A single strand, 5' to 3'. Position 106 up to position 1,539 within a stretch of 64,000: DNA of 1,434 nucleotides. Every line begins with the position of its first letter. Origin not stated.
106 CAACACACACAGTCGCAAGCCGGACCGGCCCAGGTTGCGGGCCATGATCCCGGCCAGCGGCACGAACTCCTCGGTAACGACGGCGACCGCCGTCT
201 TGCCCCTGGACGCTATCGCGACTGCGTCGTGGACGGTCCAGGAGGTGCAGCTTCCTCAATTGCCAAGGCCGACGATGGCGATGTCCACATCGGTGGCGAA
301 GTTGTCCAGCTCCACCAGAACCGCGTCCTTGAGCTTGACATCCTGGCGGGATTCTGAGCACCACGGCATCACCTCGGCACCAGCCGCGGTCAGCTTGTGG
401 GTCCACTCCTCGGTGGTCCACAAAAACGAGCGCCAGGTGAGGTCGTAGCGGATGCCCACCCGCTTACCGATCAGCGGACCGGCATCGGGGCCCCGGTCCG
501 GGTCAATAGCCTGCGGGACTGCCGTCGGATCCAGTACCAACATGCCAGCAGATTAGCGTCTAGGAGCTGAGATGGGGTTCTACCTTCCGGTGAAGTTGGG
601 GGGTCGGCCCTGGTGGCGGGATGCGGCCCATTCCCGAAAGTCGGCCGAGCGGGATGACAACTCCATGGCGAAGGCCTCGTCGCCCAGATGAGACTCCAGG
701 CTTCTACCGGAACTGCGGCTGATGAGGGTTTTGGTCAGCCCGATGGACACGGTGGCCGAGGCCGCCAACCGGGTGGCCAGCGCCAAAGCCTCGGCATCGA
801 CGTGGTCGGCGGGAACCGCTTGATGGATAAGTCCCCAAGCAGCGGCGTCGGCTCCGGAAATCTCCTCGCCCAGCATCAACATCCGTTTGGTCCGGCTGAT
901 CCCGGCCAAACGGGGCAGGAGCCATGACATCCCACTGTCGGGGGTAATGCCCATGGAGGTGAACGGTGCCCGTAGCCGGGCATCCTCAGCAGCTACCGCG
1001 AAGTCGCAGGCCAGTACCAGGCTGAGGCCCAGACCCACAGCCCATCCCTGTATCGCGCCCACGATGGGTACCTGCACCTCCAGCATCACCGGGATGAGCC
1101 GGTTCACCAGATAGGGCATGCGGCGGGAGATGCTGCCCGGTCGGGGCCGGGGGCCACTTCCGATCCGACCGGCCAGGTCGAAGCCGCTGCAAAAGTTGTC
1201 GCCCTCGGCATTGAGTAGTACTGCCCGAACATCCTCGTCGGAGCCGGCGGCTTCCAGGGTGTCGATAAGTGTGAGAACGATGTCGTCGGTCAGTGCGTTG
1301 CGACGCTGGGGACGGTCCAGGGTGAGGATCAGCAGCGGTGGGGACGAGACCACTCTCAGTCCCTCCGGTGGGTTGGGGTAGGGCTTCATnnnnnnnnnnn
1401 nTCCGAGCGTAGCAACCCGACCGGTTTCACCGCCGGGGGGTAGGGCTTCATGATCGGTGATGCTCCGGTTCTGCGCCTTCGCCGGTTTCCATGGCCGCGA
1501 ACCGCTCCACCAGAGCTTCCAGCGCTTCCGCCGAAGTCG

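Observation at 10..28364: Four Sec-decoding genes within 28 kb: an unusually dense selenoproteome embedded in catabolic genes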

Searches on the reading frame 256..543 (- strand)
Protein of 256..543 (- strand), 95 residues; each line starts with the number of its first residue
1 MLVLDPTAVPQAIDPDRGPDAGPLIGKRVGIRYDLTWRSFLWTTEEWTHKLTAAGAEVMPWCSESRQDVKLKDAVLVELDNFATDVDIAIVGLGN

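Call 87: find_encoding_contigs(protein=window:256-543:-, flank=2000, max_places=10)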
Protein window:256-543:- (95 aa): 2 contigs read that carry it; 1 place shown.
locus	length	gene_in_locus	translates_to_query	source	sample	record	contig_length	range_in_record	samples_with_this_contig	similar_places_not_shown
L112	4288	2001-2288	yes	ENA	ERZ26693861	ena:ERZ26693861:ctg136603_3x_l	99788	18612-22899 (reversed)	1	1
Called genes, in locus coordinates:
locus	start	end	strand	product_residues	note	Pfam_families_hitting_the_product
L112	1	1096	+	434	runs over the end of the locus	-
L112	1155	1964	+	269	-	PF00378:ECH_1, PF16113:ECH_2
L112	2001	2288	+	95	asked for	-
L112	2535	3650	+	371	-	-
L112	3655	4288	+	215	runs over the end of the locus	PF04263:TPK_catalytic, PF04265:TPK_B1_binding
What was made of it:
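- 10..543 (-): UGSC-1: UGSC-family selenoprotein gene (177 aa, Sec at residue 96, stop TAA). Call 87: the TGA-truncated 95-aa product is on record on two contigs.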

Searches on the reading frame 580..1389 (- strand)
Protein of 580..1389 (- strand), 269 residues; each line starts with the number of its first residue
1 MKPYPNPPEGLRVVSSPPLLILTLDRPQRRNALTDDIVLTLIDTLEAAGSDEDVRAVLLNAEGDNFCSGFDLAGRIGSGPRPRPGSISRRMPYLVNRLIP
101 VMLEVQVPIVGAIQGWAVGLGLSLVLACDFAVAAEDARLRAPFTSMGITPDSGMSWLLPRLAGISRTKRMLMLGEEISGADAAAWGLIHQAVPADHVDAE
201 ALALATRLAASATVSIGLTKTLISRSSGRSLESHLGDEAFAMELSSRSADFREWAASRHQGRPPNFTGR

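Call 25: find_encoding_contigs(protein=window:580-1389:-, flank=10000, max_places=10)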
Protein window:580-1389:- (269 aa): 2 contigs read that carry it; 1 place shown.
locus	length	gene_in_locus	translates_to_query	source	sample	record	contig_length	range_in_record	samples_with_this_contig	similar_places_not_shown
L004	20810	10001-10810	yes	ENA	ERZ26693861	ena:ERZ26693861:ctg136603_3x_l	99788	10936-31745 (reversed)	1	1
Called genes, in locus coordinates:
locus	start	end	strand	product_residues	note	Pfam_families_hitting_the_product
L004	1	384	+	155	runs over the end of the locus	PF04073:tRNA_edit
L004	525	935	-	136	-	PF12973:Cupin_7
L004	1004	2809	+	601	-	PF01266:DAO (faint), PF07992:Pyr_redox_2, PF13450:NAD_binding_8, PF13738:Pyr_redox_3 (weak)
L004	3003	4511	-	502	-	PF00890:FAD_binding_2, PF01266:DAO, PF03486:HI0933_like (faint), PF12831:FAD_oxidored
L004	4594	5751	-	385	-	PF04909:Amidohydro_2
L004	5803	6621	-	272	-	-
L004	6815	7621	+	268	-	PF03950:tRNA-synt_1c_C, PF20974:tRNA-synt_1c_C2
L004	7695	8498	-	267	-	PF00378:ECH_1, PF16113:ECH_2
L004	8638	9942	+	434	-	-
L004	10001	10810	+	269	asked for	PF00378:ECH_1, PF16113:ECH_2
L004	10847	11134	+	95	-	-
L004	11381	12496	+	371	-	-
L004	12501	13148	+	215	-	PF04263:TPK_catalytic, PF04265:TPK_B1_binding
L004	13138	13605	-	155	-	PF13577:SnoaL_4, PF12680:SnoaL_2 (weak)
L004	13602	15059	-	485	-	PF01555:N6_N4_Mtase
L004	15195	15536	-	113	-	-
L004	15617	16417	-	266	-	PF00005:ABC_tran, PF13304:AAA_21 (faint)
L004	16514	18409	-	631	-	PF00664:ABC_membrane, PF00005:ABC_tran, PF13401:AAA_22 (faint)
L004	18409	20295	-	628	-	PF00664:ABC_membrane, PF02463:SMC_N (faint), PF00005:ABC_tran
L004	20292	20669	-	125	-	PF01047:MarR, PF12802:MarR_2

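Call 28: search_protein_families(library=ncbifam, proteins=[L004:11381-12496:+], max_evalue=0.1)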
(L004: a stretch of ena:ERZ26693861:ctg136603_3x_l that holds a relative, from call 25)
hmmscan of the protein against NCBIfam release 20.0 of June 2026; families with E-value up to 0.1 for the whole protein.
L004:11381-12496:+ (371 aa): 0 families

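Call 29: search_protein_families(library=pfam, proteins=[L004:11381-12496:+], max_evalue=0.1)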
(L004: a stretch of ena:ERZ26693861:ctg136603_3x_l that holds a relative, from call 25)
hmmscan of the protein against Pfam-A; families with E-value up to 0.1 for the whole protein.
L004:11381-12496:+ (371 aa): 0 families
